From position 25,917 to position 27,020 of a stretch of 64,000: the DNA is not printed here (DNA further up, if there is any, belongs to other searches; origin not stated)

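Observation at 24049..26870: tRNA-Glu-adjacent, translationally coupled triad: LOG/SLOG-like Rossmann protein, gamma-class N6A methyltransferase, and an unknown 267-aa protein. Candidate novel LOG-associated R-M or defence module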

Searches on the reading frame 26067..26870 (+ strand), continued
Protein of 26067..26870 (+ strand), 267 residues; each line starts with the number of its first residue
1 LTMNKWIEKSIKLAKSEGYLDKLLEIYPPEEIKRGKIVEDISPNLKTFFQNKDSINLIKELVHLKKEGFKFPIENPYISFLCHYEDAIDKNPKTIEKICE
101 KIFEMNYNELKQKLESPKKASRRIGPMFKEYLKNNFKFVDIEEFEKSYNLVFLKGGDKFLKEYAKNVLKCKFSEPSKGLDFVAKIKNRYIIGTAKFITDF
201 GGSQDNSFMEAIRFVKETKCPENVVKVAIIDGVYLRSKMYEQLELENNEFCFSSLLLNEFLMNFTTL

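Call 53: predict_structure(alignment_id=A6)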
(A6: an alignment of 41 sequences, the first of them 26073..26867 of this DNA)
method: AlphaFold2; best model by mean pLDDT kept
length: 265 residues; sequences in the alignment: 41
mean_pLDDT: 91.9   pTM: 0.75
mean pLDDT of the five models: 91.9, 90.9, 90.1, 89.2, 87.8
residues with pLDDT >= 90: 203; 70-90: 55; 50-70: 7; < 50: 0
segments of 3 or more residues with pLDDT < 50: none
pLDDT, mean of each block of 10 residues (from residue 1): 93 94 82 80 95 97 92 93 96 96 94 80 90 97 97 95 97 86 96 91 92 95 96 85 92 96 77
secondary structure, 60 per line:
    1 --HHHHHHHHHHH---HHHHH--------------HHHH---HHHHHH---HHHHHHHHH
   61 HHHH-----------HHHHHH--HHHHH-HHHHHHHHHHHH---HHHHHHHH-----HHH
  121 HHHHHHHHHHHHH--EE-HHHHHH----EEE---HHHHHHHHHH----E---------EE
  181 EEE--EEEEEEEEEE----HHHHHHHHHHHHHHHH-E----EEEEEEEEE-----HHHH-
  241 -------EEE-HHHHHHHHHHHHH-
elements in order: H3-13 H17-21 H36-39 H43-48 H52-64 H76-81 H84-88 H90-101 H105-112 H118-133 H139-144 E149-151 H155-164 E179-183 E186-195 H200-215 E222-230 H236-239 E248-250 H252-264

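Call 60: search_solved_structures(query=A6, max_evalue=1)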
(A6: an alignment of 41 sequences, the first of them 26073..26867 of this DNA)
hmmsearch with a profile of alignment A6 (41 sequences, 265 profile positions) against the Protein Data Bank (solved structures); distinct sequences matched with E-value up to 1: 1.
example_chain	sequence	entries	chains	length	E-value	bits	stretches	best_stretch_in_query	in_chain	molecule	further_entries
8eov_A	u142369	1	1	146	0.81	12.4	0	86-112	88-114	C2HR1_4r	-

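Call 68: find_encoding_contigs(protein=P0121, flank=5000, max_places=3)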
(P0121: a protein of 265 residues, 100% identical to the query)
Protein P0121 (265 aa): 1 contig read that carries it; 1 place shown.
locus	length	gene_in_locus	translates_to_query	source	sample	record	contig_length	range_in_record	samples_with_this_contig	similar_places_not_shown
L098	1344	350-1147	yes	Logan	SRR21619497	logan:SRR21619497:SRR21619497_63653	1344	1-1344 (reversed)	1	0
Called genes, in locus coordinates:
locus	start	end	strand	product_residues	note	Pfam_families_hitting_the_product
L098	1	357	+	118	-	?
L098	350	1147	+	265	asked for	PF06300:Tsp45I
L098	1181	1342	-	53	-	?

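Call 78: find_related_loci(query=A6, collection=metagenome_contigs, flank=4000)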
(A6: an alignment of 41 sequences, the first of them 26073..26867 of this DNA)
Query A6 (265 aa) in metagenome_contigs; peptide patterns used: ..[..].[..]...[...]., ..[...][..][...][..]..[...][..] (x = any residue, [..] = any of these).
600 stretches matched a pattern (row limit reached: there are more); 590 encode a relative of the query (tblastn E <= 1e-3); the best 80 are kept; 80 distinct loci.
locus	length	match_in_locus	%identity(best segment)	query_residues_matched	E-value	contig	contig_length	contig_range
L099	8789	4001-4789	71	1-259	1e-119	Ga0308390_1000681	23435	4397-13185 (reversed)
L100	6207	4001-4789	71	1-259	8e-120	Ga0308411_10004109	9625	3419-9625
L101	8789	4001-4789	71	1-259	1e-119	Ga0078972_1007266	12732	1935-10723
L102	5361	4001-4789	70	1-259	1e-117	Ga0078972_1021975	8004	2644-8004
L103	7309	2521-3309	70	1-259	2e-117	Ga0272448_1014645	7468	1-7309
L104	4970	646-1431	71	1-258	2e-116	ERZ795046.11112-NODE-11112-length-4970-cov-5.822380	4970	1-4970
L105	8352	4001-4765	71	1-252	1e-115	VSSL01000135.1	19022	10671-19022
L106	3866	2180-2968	70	1-259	3e-117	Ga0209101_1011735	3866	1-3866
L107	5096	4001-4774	70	1-259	3e-115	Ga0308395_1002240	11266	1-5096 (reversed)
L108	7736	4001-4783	68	1-259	1e-111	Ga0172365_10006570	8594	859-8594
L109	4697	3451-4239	67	1-259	1e-111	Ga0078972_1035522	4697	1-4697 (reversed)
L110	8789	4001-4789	68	1-259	4e-111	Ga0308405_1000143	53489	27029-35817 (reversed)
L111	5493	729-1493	67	1-251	2e-109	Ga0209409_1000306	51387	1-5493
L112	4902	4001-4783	66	1-259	4e-109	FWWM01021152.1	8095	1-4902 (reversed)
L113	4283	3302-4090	67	1-259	1e-106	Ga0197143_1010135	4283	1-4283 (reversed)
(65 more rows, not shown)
